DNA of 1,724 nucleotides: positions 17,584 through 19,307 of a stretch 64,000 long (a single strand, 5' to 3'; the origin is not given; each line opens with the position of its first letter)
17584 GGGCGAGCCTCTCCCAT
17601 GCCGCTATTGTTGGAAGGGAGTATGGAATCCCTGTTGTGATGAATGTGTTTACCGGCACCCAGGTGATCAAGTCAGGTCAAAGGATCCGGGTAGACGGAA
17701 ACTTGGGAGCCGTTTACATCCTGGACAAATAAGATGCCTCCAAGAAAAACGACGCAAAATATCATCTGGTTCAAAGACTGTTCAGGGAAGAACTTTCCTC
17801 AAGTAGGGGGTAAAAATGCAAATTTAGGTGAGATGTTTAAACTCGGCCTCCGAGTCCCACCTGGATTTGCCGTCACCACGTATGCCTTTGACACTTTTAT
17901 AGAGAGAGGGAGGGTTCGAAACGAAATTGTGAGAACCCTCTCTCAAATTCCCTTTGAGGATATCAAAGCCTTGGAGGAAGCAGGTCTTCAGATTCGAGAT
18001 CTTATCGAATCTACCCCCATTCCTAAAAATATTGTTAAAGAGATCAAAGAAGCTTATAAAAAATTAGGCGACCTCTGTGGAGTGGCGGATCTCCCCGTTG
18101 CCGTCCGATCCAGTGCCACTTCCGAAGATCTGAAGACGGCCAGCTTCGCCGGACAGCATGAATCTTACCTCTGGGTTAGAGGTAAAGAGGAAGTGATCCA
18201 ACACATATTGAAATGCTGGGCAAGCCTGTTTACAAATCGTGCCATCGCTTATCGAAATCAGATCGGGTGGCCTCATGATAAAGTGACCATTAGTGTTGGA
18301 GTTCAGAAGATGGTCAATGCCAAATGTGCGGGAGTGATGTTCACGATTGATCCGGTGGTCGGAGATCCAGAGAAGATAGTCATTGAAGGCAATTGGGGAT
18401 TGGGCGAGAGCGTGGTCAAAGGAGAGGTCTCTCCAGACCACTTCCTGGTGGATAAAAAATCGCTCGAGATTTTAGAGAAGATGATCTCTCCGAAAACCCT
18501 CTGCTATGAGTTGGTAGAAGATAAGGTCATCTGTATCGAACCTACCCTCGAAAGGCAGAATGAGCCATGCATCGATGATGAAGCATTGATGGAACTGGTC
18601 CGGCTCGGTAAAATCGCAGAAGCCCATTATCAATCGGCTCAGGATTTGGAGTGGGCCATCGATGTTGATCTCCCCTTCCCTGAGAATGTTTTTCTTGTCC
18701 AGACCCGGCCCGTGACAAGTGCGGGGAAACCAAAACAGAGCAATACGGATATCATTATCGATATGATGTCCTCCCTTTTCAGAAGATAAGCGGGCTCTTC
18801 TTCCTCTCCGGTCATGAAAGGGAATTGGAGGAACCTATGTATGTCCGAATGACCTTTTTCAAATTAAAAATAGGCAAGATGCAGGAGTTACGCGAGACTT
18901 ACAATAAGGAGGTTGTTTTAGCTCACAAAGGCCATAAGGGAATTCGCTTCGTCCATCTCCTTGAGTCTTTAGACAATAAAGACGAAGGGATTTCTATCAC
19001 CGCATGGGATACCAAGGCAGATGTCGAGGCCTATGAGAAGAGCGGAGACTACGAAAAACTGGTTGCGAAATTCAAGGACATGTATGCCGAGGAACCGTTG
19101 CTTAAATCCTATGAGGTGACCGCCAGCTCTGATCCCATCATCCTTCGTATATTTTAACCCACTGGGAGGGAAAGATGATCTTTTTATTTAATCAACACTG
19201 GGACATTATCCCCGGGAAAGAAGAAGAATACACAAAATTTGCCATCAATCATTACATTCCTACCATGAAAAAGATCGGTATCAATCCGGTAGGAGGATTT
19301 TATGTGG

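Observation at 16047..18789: Split PEP-synthase-like enzyme in phenylphosphate-synthase-like subunit order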

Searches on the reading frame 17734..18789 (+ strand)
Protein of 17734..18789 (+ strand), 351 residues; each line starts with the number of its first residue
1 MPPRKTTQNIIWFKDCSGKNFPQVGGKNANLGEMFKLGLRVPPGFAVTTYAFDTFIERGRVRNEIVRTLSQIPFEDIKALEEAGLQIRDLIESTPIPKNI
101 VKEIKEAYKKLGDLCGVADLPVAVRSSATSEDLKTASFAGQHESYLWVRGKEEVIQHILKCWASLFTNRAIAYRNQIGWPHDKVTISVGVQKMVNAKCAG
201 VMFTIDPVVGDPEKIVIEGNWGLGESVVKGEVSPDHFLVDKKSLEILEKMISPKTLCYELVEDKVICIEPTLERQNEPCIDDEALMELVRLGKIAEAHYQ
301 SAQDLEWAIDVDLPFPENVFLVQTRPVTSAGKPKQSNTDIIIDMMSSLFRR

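Call 7: search_protein_families(library=pfam, proteins=[window:17734-18789:+], max_evalue=0.01)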
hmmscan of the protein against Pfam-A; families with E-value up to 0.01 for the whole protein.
window:17734-18789:+ (351 aa): 1 family
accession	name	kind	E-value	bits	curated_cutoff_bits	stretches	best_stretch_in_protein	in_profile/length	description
PF01326.24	PPDK_N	-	3.6e-108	362.2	27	1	23-337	3-319/328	Pyruvate phosphate dikinase, AMP/ATP-binding domain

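Call 8: search_protein_families(library=ncbifam, proteins=[window:17734-18789:+], max_evalue=0.01)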
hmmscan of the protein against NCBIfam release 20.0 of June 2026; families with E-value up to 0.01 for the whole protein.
window:17734-18789:+ (351 aa): 16 families
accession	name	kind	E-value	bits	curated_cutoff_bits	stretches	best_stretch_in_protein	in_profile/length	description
NF005057.0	PRK06464.1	equivalog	3.4e-110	369.4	598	1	6-335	3-343/798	phosphoenolpyruvate synthase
TIGR01418.1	PEP_synth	equivalog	1.5e-107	360.9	739.75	1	10-337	2-339/784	pyruvate, water dikinase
NF004878.0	PRK06241.1-3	subfamily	1.5e-90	304.6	945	1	8-329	3-313/891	phosphoenolpyruvate synthase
NF004877.0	PRK06241.1-2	subfamily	1.9e-83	281.2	866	1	8-329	3-314/869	phosphoenolpyruvate synthase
NF041857.1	RIF_Ptrans_rph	equivalog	1.2e-79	268.7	999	1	11-329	4-312/864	rifamycin-inactivating phosphotransferase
NF004879.0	PRK06241.1-4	equivalog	1.9e-74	251.2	976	1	10-329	5-314/868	phosphoenolpyruvate synthase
NF052631.1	prodigiosin_PigC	equivalog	1e-72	245.3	1300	1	20-335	12-305/883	prodigiosin ligase PigC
NF052632.1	undecylprod_RedH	equivalog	4.1e-71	240.1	1350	1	15-335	8-301/880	undecylprodigiosin ligase RedH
NF004881.0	PRK06241.2-2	equivalog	4.4e-66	223.8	883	1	21-331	16-314/898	phosphoenolpyruvate synthase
NF000283.1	RPH_KJ151292.1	equivalog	4.7e-65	220.3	1700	1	13-330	9-316/865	rifamycin-inactivating phosphotransferase Rph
NF004880.0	PRK06241.2-1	equivalog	2.2e-53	181.4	972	1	14-329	8-282/837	phosphoenolpyruvate synthase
NF004883.0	PRK06241.2-4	equivalog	5.1e-50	170.5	1063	1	24-342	32-342/928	phosphoenolpyruvate synthase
NF004882.0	PRK06241.2-3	equivalog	1.3e-24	86.4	850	1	22-333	10-282/827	phosphoenolpyruvate synthase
TIGR01828.1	pyru_phos_dikin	equivalog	7.3e-15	54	843.45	2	9-68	3-63/865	pyruvate, phosphate dikinase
NF004531.0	PRK05878.1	equivalog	1.2e-12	47.3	456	2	155-236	169-251/534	pyruvate, phosphate dikinase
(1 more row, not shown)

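Call 11: search_solved_structures(query=window:17734-18789:+, max_evalue=0.001)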
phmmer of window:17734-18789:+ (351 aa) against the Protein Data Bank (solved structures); distinct sequences matched with E-value up to 0.001: 19.
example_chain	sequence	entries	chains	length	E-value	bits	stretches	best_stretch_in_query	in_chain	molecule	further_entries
9dae_A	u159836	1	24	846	1e-86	294.7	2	7-269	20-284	Phosphoenolpyruvate synthase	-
8a8e_A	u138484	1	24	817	1.5e-71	244.8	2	63-330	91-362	Phosphoenolpyruvate synthase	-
9goj_A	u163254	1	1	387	4.5e-63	217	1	14-338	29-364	Phosphoenolpyruvate synthase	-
5hv6_A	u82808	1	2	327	8e-58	199.7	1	12-328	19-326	Phosphoenolpyruvate synthase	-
2ols_A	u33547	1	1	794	1.8e-57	198.6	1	9-331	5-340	Phosphoenolpyruvate synthase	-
5hv2_A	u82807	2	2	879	3.6e-57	197.5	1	13-330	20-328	Phosphoenolpyruvate synthase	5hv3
5hv1_A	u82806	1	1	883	3.7e-57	197.5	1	13-330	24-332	Phosphoenolpyruvate synthase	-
5fbs_A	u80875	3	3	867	3.8e-57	197.5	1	13-330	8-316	Phosphoenolpyruvate synthase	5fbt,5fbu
2x0s_A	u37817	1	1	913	2.5e-06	30.3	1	19-67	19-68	PYRUVATE PHOSPHATE DIKINASE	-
5jvn_A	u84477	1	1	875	2.6e-06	30.3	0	24-60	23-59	Pyruvate, phosphate dikinase, chloroplastic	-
1vbg_A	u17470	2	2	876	5.2e-06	29.3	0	23-59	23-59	pyruvate,orthophosphate dikinase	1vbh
5jvj_A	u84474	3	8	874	1.2e-05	28.2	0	24-60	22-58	Pyruvate, phosphate dikinase, chloroplastic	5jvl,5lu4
1dik_A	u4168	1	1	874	9.7e-05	25.1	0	23-83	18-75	PYRUVATE PHOSPHATE DIKINASE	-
9pzl_A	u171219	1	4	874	0.0001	25.1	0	23-83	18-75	Pyruvate, phosphate dikinase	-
2dik_A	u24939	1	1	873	0.0001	25.1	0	23-83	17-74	PROTEIN (PYRUVATE PHOSPHATE DIKINASE)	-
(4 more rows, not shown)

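Call 62: find_homologous_proteins(query=window:17734-18789:+)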
Query window:17734-18789:+ (351 aa): 8000 proteins with E <= 0.001 among 8000 candidates; the best 120 are listed.
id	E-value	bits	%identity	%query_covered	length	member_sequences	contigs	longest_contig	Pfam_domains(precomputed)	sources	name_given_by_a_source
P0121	1.4e-228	776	97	100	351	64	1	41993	PF01326.25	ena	-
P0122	1.4e-216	737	92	100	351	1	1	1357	PF01326.25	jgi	jgi:pyruvate,water dikinase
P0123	4.9e-216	735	92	100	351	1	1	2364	PF01326.25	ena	-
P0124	6.5e-216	734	92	100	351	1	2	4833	PF01326.25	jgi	jgi:pyruvate,water dikinase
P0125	1.3e-215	733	92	100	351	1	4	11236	PF01326.25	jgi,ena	-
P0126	6.4e-215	731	91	100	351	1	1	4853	PF01326.25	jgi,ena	-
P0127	4.2e-213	725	90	100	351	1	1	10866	PF01326.25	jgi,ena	-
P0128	3.1e-202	689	85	100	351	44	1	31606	PF01326.25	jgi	jgi:pyruvate,water dikinase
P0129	6.1e-202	688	85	100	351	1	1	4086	PF01326.25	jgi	-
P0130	7.9e-202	688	85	100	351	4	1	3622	PF01326.25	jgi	jgi:pyruvate,water dikinase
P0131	7.0e-201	685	85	100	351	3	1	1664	PF01326.25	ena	-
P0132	2.5e-199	680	85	100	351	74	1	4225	PF01326.25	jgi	jgi:pyruvate,water dikinase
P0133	1.3e-198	678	84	100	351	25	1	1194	PF01326.25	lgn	-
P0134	6.4e-198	675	83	100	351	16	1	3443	PF01326.25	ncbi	-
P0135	7.1e-198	675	83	99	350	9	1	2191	PF01326.25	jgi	jgi:pyruvate,water dikinase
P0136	5.1e-195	666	82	100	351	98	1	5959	PF01326.25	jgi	-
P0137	7.0e-195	665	82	100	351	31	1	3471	PF01326.25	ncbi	-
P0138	2.0e-194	664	82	99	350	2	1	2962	PF01326.25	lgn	-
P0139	1.4e-192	658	80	99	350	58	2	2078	PF01326.25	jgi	jgi:pyruvate,water dikinase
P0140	3.5e-192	656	80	99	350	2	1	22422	PF01326.25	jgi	jgi:pyruvate,water dikinase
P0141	2.8e-191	653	80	99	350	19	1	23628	PF01326.25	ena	-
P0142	4.0e-191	653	82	99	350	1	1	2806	PF01326.25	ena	-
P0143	4.7e-191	653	80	99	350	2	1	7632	PF01326.25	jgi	jgi:pyruvate, water dikinase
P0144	4.8e-191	653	80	99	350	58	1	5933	PF01326.25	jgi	-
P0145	5.0e-191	653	82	99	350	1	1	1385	PF01326.25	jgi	jgi:pyruvate,water dikinase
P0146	7.6e-191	652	80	100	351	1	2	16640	PF01326.25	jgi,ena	jgi:pyruvate,water dikinase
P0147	1.3e-190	651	82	98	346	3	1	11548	PF01326.25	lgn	-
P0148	4.4e-190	649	79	100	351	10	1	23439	PF01326.25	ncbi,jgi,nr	ncbi:MAG: phenylphosphate synthase subunit beta [Deltaproteobacteria bacterium]|nr:phenylphosphate s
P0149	1.7e-189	648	80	100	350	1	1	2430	PF01326.25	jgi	jgi:pyruvate,water dikinase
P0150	4.9e-189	646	81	100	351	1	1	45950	PF01326.25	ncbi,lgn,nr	ncbi:MAG: PEP/pyruvate-binding domain-containing protein [Syntrophaceae bacterium]|nr:PEP/pyruvate-b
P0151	2.2e-188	644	79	100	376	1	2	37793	PF01326.25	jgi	jgi:pyruvate,water dikinase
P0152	5.6e-188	643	79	99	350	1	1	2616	PF01326.25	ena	-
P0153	2.2e-187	641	78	99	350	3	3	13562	PF01326.25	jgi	jgi:pyruvate,water dikinase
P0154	2.3e-187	641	79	99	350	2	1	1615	PF01326.25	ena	-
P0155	1.2e-185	635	78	99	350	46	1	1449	PF01326.25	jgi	-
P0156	7.5e-185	632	84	93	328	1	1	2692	PF01326.25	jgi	jgi:pyruvate,water dikinase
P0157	1.2e-184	632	77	100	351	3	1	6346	PF01326.25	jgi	jgi:pyruvate,water dikinase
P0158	3.3e-183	627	78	99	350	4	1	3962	PF01326.25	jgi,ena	-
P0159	1.9e-182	624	77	99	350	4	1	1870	PF01326.25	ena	-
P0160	4.5e-182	623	81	93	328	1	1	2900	PF01326.25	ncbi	-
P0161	2.5e-181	621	77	99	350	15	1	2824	PF01326.25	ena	-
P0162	3.6e-181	620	77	100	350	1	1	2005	PF01326.25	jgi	jgi:pyruvate,water dikinase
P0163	1.1e-180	619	81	93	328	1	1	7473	PF01326.25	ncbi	-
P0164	2.5e-180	617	76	100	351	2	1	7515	PF01326.25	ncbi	-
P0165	9.9e-179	612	80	93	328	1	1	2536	PF01326.25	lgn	-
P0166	1.1e-177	609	85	91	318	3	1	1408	PF01326.25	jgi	jgi:pyruvate,water dikinase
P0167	5.7e-177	606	75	98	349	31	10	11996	PF01326.25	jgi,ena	-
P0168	3.6e-175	600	77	99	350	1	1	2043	PF01326.25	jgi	jgi:pyruvate,water dikinase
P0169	1.5e-174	598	76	98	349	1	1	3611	PF01326.25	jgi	jgi:pyruvate,water dikinase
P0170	1.4e-173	595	74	100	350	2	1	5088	PF01326.25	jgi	jgi:pyruvate,water dikinase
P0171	1.6e-173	595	73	97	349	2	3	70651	PF01326.25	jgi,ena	jgi:pyruvate,water dikinase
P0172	2.1e-173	595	74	99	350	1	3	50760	PF01326.25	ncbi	-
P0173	7.2e-171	586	73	97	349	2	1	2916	PF01326.25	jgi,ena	-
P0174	1.8e-170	585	74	99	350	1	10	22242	PF01326.25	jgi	jgi:pyruvate,water dikinase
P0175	1.5e-169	582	74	98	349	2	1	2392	PF01326.25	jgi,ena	-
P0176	8.6e-169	579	72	98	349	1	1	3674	PF01326.25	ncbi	-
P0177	6.6e-167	573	73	97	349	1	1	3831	PF01326.25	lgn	-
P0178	2.9e-165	568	72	99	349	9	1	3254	PF01326.25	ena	-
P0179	1.4e-158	546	75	91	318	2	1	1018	PF01326.25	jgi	-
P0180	6.2e-154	531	85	78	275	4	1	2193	PF01326.25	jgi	jgi:pyruvate,water dikinase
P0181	2.4e-147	509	89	72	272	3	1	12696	PF01326.25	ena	-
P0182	2.0e-139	483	63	98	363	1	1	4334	PF01326.25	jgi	jgi:pyruvate,water dikinase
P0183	5.5e-134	465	83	69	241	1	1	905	PF01326.25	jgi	jgi:pyruvate,water dikinase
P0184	4.9e-133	462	58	99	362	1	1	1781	PF01326.25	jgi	jgi:pyruvate,water dikinase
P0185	3.5e-128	446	85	66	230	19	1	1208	PF01326.25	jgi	jgi:pyruvate,water dikinase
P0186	5.0e-125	436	84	64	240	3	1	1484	PF01326.25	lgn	-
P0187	1.3e-123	431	56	99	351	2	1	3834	PF01326.25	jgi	jgi:pyruvate,water dikinase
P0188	9.7e-123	428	82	66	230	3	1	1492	PF01326.25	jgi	jgi:pyruvate,water dikinase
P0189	2.8e-119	417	55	98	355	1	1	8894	PF01326.25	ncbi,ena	-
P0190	6.7e-116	406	55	92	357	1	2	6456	PF01326.25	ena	-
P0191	1.3e-115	405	52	97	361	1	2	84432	PF01326.25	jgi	jgi:pyruvate,water dikinase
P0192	2.3e-114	401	53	97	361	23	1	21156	PF01326.25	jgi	-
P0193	8.2e-114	399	53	98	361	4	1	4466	PF01326.25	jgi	jgi:pyruvate,water dikinase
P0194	8.7e-114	399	53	96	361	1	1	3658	PF01326.25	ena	-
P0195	1.2e-113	398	56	91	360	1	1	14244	PF01326.25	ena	-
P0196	1.0e-112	395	56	92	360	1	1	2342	PF01326.25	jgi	jgi:pyruvate,water dikinase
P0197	1.6e-112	394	53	98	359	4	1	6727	PF01326.25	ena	-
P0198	1.6e-111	391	90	56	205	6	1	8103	PF01326.25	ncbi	-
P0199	6.4e-111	389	55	93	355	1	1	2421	PF01326.25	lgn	-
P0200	9.1e-111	389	52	97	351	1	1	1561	PF01326.25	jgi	jgi:pyruvate,water dikinase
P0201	9.5e-111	389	54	97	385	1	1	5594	PF01326.25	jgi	jgi:pyruvate,water dikinase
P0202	1.6e-110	388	51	97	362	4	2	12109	PF01326.25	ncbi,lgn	-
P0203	3.7e-110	387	53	97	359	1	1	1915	PF01326.25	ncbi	-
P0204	5.3e-110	386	53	94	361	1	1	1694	PF01326.25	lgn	-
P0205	5.9e-110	386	51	97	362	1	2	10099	PF01326.25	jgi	jgi:pyruvate,water dikinase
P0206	6.6e-110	386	53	97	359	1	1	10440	PF01326.25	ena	-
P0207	7.0e-110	386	56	91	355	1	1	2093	PF01326.25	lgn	-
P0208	8.1e-110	386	52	98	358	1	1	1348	PF01326.25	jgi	jgi:pyruvate,water dikinase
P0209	1.0e-109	385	55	93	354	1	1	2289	PF01326.25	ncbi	-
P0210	1.1e-109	385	54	91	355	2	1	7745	PF01326.25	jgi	jgi:pyruvate,water dikinase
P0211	1.3e-109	385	53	97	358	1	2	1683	PF01326.25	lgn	-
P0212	1.3e-109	385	55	91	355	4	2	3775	PF01326.25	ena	-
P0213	1.3e-109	385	52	98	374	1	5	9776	PF01326.25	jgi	jgi:pyruvate, water dikinase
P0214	1.3e-109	385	52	98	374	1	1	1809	PF01326.25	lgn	-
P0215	1.7e-109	385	55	93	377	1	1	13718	PF01326.25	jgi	jgi:pyruvate,water dikinase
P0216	1.7e-109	384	54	91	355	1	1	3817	PF01326.25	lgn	-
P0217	2.9e-109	384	52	98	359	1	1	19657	PF01326.25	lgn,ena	-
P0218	4.7e-109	383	52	97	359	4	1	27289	PF01326.25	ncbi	-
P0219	5.3e-109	383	52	91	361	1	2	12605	PF01326.25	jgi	jgi:pyruvate,water dikinase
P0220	5.5e-109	383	55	91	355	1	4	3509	PF01326.25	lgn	-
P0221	7.5e-109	382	51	96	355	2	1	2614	PF01326.25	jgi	-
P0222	7.7e-109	382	55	93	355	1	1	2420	PF01326.25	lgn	-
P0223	7.8e-109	382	52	97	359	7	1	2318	PF01326.25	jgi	jgi:phenol phosphorylase subunit beta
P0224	9.5e-109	382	52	98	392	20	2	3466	PF01326.25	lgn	-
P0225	1.0e-108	382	51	95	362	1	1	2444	PF01326.25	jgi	jgi:pyruvate,water dikinase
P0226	1.0e-108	382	54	94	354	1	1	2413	PF01326.25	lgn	-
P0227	1.1e-108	382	52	97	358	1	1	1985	PF01326.25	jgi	jgi:pyruvate,water dikinase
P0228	1.2e-108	382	54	91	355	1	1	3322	PF01326.25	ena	-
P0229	1.7e-108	381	53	93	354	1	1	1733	PF01326.25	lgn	-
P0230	1.8e-108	381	53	93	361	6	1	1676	PF01326.25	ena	-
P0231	2.2e-108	381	53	93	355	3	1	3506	PF01326.25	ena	-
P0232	3.9e-108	380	50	95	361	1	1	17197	PF01326.25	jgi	jgi:pyruvate,water dikinase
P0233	4.7e-108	380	54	93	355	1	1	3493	PF01326.25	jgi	jgi:pyruvate,water dikinase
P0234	5.4e-108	380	54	91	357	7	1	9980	PF01326.25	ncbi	-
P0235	5.9e-108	379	51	98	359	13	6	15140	PF01326.25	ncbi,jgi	ncbi:MAG: PEP/pyruvate-binding domain-containing protein [Desulfobacteraceae bacterium]|jgi:pyruvate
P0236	6.4e-108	379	-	-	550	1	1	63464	PF01326.25,PF08001.16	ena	-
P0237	7.3e-108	379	52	98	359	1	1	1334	PF01326.25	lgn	-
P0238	9.2e-108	379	52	90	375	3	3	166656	PF01326.25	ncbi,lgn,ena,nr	ncbi:MAG: phenylphosphate synthase subunit beta [Chloroflexi bacterium]|nr:phenylphosphate synthase 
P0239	9.6e-108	379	53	91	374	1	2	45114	PF01326.25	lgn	-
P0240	1.5e-107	378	54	91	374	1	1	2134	PF01326.25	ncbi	-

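Call 63: find_encoding_contigs(protein=P0171, flank=10000, max_places=1)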
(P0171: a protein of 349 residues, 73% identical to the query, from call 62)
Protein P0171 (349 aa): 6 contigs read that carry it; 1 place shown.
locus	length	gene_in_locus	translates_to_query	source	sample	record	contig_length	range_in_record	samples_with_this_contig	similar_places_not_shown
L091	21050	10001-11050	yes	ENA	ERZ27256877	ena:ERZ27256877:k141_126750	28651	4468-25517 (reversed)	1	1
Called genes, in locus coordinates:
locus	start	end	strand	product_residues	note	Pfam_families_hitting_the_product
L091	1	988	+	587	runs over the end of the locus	PF01268:FTHFS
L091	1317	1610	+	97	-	PF10025:DUF2267 (weak)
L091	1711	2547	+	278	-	-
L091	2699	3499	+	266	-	PF13243:SQHop_cyclase_C (faint), PF00432:Prenyltrans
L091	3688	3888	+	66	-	-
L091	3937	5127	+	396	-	PF07690:MFS_1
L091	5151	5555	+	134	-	-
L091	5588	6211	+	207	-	PF19538:DUF6062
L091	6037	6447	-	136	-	-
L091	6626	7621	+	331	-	-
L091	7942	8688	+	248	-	PF01637:ATPase_2 (faint), PF13191:AAA_16, PF14516:AAA_35 (faint), PF20703:nSTAND1 (weak), PF13401:AAA_22 (weak)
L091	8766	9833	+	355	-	PF01326:PPDK_N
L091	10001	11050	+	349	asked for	PF01326:PPDK_N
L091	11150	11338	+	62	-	-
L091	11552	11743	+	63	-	-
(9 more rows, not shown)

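Call 64: find_encoding_contigs(protein=P0148, flank=10000, max_places=1)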
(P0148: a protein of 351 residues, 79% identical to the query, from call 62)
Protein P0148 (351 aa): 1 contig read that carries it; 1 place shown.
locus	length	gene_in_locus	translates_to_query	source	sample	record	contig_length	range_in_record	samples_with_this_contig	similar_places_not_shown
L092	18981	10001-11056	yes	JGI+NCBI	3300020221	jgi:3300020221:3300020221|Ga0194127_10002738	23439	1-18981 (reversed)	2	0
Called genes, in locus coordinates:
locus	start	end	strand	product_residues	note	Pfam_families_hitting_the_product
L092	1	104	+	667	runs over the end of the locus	PF05226:CHASE2, PF01966:HD, PF13487:HD_5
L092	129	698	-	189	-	-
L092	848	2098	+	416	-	PF06792:UPF0261, PF23189:UPF0261_C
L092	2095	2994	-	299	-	PF00126:HTH_1, PF03466:LysR_substrate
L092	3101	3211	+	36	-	-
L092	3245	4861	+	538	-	PF01946:Thi4 (weak), PF13450:NAD_binding_8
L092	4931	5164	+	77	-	-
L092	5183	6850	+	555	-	PF01266:DAO (faint), PF01593:Amino_oxidase (weak), PF13450:NAD_binding_8 (faint)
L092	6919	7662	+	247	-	PF00106:adh_short, PF08659:KR (weak), PF23441:SDR (faint), PF13561:adh_short_C2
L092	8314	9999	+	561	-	PF27448:Rph_4th, PF00391:PEP-utilizers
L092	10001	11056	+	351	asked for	PF01326:PPDK_N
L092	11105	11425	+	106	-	PF03992:ABM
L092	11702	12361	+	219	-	PF07978:NIPSNAP (faint)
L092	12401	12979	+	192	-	PF01966:HD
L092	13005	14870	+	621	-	PF02730:AFOR_N, PF01314:AFOR_C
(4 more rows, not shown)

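Call 65: find_encoding_contigs(protein=P0191, flank=10000, max_places=1)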
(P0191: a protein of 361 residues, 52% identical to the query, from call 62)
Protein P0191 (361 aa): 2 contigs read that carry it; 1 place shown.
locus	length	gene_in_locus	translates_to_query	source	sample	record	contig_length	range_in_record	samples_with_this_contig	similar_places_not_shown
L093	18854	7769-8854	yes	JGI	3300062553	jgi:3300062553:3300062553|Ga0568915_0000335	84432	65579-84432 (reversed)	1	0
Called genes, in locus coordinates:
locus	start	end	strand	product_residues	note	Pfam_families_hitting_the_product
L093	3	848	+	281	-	?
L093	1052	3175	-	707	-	-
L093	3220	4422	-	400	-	-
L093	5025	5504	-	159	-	PF03073:TspO_MBR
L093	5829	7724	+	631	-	PF00391:PEP-utilizers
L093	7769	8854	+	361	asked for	PF01326:PPDK_N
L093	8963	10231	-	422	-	PF06792:UPF0261, PF23189:UPF0261_C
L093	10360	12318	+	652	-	PF00724:Oxidored_FMN, PF03486:HI0933_like (weak), PF07992:Pyr_redox_2, PF00070:Pyr_redox (faint), PF00890:FAD_binding_2 (weak), PF01266:DAO (weak), PF12831:FAD_oxidored (weak), PF13450:NAD_binding_8 (weak)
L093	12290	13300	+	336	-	PF01012:ETF, PF00766:ETF_alpha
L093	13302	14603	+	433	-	PF00890:FAD_binding_2 (weak), PF01266:DAO, PF01946:Thi4, PF03486:HI0933_like (weak), PF07992:Pyr_redox_2, PF12831:FAD_oxidored, PF13450:NAD_binding_8 (weak), PF26311:ETF-QO_FixC_C, +3 more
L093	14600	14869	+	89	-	PF12838:Fer4_7 (faint), PF13187:Fer4_9 (weak)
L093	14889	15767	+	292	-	PF01012:ETF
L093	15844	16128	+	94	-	PF03992:ABM (weak)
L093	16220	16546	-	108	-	-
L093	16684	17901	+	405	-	PF06792:UPF0261, PF23189:UPF0261_C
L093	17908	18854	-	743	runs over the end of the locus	PF04879:Molybdop_Fe4S4 (faint), PF00384:Molybdopterin, PF01568:Molydop_binding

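Call 77: search_protein_families(library=ncbifam, proteins=[L093:5829-7724:+], max_evalue=1e-30)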
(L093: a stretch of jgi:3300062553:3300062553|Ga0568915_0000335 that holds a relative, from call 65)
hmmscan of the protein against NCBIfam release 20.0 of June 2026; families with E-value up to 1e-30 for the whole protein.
L093:5829-7724:+ (631 aa): 6 families
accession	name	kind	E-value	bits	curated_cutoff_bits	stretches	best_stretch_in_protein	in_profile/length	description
NF006153.0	PRK08296.1-5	subfamily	3.5e-241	801.8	578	1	22-630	4-608/608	hypothetical protein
NF006152.0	PRK08296.1-4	equivalog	1.2e-211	704.3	723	1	22-628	2-608/609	hypothetical protein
NF006151.0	PRK08296.1-3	equivalog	3.4e-203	676.5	693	1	17-628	1-603/604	hypothetical protein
NF006150.0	PRK08296.1-2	subfamily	1.2e-191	638.2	650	1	20-629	3-606/633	hypothetical protein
NF004877.0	PRK06241.1-2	subfamily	1.1e-33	116.5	866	1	525-628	766-868/869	phosphoenolpyruvate synthase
NF004878.0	PRK06241.1-3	subfamily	2.8e-33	115.1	945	1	525-629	787-890/891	phosphoenolpyruvate synthase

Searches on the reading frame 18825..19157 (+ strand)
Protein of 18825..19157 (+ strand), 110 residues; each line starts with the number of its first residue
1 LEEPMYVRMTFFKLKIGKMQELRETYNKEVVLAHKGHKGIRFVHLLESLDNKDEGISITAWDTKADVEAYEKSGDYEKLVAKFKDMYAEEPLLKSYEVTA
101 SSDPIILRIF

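Call 7: search_protein_families(library=pfam, proteins=[window:18825-19157:+], max_evalue=0.01)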
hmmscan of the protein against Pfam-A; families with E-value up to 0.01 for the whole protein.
window:18825-19157:+ (110 aa): 2 families
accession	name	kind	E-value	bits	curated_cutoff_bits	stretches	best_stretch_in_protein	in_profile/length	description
PF03992.22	ABM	-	1.6e-09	38.3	23.1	1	5-81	1-77/78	Antibiotic biosynthesis monooxygenase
PF07876.18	Dabb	-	0.0066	17.5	25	1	8-87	3-86/96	Stress responsive A/B Barrel Domain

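Call 8: search_protein_families(library=ncbifam, proteins=[window:18825-19157:+], max_evalue=0.01)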
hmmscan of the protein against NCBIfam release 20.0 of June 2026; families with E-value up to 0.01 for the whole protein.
window:18825-19157:+ (110 aa): 1 family
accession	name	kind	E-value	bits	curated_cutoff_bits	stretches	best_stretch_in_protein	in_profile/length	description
NF053649.1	HemeDegHumQ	equivalog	2.4e-06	27.8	130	1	5-99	1-99/102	heme-degrading protein HmuQ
